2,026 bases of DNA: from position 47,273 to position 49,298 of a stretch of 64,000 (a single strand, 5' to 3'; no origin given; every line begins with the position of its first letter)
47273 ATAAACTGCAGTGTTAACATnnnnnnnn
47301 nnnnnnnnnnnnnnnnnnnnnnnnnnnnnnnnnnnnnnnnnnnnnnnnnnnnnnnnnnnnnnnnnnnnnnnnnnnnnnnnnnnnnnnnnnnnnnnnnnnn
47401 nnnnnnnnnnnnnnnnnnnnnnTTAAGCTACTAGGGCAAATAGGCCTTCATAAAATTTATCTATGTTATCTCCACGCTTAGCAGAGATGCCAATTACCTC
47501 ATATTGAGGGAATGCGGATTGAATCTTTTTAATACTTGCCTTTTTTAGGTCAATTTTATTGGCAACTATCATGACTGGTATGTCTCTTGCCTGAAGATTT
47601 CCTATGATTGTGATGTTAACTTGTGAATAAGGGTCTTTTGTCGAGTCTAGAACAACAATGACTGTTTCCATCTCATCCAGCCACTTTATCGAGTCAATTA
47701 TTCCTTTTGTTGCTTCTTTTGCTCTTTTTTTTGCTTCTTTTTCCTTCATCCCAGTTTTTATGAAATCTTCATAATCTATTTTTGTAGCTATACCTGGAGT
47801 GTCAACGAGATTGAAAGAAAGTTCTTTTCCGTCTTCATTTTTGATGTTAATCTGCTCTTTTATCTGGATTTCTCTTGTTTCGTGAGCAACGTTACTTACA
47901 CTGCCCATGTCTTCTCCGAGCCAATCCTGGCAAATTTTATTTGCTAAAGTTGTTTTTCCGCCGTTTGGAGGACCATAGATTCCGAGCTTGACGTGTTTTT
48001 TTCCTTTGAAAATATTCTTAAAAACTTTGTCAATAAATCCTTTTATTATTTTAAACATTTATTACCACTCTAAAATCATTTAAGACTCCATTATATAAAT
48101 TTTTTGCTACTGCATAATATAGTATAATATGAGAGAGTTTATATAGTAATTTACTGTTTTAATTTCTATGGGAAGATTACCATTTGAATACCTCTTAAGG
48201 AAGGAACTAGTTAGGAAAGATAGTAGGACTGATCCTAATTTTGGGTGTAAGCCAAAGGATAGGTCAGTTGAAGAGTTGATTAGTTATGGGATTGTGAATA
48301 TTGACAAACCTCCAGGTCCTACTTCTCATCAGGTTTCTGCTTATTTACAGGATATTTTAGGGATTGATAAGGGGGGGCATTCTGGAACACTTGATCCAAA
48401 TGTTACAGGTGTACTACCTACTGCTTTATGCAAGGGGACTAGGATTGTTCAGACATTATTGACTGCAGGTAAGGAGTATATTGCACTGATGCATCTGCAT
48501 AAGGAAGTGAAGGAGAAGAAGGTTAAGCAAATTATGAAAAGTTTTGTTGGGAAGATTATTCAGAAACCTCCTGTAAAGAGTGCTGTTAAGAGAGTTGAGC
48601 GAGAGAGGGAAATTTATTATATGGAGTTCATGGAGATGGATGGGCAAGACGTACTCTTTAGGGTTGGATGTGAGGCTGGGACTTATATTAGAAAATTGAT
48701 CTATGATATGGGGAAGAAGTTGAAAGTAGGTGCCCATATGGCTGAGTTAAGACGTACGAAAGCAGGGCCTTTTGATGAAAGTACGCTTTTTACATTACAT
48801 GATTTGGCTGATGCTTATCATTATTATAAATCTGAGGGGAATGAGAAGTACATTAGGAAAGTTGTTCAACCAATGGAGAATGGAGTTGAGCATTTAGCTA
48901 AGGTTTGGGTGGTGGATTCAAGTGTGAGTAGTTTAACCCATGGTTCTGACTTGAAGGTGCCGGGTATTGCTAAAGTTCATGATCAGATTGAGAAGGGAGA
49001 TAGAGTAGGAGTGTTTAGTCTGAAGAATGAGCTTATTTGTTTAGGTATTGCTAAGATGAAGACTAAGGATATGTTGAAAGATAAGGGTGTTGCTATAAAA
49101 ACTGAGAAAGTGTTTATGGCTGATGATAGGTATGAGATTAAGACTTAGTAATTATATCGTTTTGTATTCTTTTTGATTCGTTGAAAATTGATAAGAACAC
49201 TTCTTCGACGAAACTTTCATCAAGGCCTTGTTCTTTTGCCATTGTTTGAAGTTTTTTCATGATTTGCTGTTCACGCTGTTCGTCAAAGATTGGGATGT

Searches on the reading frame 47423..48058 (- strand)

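Call 28: search_protein_families(library=pfam, proteins=[window:47423-48058:-], max_evalue=0.001)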
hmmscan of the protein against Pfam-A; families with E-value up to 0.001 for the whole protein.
window:47423-48058:- (211 aa): 10 families
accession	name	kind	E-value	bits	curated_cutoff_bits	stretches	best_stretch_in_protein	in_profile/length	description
PF01926.29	MMR_HSR1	-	1.9e-14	54.2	21.9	1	25-168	2-113/113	50S ribosome-binding GTPase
PF00009.33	GTP_EFTU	-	1.9e-11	44.4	26.5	2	127-207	90-183/188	Elongation factor Tu GTP binding domain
PF00735.24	Septin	-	2.1e-07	30.9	26.2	1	27-101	9-83/280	Septin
PF02421.24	FeoB_N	-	7.1e-06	26.1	27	1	26-203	4-153/156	Ferrous iron transport protein B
PF00025.27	Arf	-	7.4e-06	26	22.3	0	127-177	79-134/174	ADP-ribosylation factor family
PF08477.19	Roc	-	1.7e-05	25.5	27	0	24-89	1-65/119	Ras of Complex, Roc, domain of DAPkinase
PF16897.10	MMR_HSR1_Xtn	-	9.1e-05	22.8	35.2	1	160-208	56-102/106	C-terminal region of MMR_HSR1 domain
PF03193.22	RsgA_GTPase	-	9.7e-05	22.7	30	0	132-203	25-101/174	RsgA GTPase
PF09439.16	SRPRB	-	0.00013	21.8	25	0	27-97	8-62/178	Signal recognition particle receptor beta subunit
PF00071.28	Ras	-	0.00042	20.4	21.6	0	144-206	87-156/162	Ras family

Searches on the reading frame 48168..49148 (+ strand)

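Call 29: search_protein_families(library=pfam, proteins=[window:48168-49148:+], max_evalue=0.001)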
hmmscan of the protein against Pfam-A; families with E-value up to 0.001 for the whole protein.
window:48168-49148:+ (326 aa): 5 families
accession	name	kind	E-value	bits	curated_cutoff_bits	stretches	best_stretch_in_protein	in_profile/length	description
PF16198.10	TruB_C_2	-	3.6e-25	88.3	29.3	1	175-240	1-65/66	tRNA pseudouridylate synthase B C-terminal domain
PF01509.24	TruB_N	-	3.4e-24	86.3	27.3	1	63-174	3-149/149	TruB family pseudouridylate synthase (N terminal domain)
PF08068.17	DKCLD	-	9.3e-16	58.1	27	1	11-56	12-57/58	DKCLD (NUC011) domain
PF01472.26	PUA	-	4.1e-15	55.9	24.8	1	245-315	2-73/74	PUA domain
PF21238.2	Pus10_C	-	8.3e-09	35.8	27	1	100-179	122-203/232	Pus10, C-terminal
